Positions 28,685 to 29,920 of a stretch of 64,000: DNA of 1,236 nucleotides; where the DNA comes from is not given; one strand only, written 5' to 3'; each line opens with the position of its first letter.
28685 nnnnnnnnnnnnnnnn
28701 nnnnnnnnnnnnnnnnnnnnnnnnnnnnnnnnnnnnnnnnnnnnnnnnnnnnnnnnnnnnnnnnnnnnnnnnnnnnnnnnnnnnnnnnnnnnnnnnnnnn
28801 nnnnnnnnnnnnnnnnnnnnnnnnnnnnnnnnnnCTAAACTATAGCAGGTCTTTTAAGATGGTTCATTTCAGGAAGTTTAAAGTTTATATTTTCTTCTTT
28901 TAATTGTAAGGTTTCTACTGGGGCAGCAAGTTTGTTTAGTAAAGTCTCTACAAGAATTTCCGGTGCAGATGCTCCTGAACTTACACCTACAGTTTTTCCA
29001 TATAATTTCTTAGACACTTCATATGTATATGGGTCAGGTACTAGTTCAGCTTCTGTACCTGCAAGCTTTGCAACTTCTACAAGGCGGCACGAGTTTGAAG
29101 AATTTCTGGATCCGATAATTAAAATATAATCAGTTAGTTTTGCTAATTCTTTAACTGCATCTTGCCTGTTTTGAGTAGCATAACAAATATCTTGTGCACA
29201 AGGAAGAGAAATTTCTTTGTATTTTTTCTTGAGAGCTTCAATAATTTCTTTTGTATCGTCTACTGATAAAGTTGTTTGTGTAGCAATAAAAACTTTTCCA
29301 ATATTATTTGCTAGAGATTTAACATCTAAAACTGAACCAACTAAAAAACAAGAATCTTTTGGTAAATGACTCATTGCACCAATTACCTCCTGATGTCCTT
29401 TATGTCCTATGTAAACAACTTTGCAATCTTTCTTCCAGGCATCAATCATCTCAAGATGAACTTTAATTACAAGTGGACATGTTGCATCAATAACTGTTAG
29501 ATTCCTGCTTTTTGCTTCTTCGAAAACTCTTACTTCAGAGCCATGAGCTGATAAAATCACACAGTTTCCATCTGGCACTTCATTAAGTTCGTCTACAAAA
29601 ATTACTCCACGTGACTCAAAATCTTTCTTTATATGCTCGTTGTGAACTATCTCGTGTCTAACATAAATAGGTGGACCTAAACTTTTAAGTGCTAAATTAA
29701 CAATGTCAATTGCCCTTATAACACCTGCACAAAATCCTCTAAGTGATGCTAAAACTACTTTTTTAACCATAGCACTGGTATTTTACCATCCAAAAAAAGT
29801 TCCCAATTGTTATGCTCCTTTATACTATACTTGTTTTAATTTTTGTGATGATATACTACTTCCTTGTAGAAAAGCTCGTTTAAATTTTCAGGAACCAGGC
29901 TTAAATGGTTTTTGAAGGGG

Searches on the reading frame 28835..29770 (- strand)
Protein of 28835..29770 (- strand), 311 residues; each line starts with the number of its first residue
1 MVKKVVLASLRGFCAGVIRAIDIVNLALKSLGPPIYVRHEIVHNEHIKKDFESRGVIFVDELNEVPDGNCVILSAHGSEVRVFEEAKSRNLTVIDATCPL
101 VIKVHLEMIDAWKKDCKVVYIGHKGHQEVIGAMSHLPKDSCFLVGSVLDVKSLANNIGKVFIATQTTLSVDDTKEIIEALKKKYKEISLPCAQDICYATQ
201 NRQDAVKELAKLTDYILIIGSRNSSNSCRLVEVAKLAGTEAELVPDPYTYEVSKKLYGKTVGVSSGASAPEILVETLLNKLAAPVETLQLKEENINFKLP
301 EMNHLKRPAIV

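Call 72: search_protein_families(library=pfam, proteins=[window:28835-29770:-], max_evalue=0.00001)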
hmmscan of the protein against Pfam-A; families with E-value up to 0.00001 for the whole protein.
window:28835-29770:- (311 aa): 1 family
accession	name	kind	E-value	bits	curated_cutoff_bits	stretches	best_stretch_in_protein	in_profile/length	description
PF02401.23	LYTB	-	1.4e-80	270.8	24.5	1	5-281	1-266/267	LytB protein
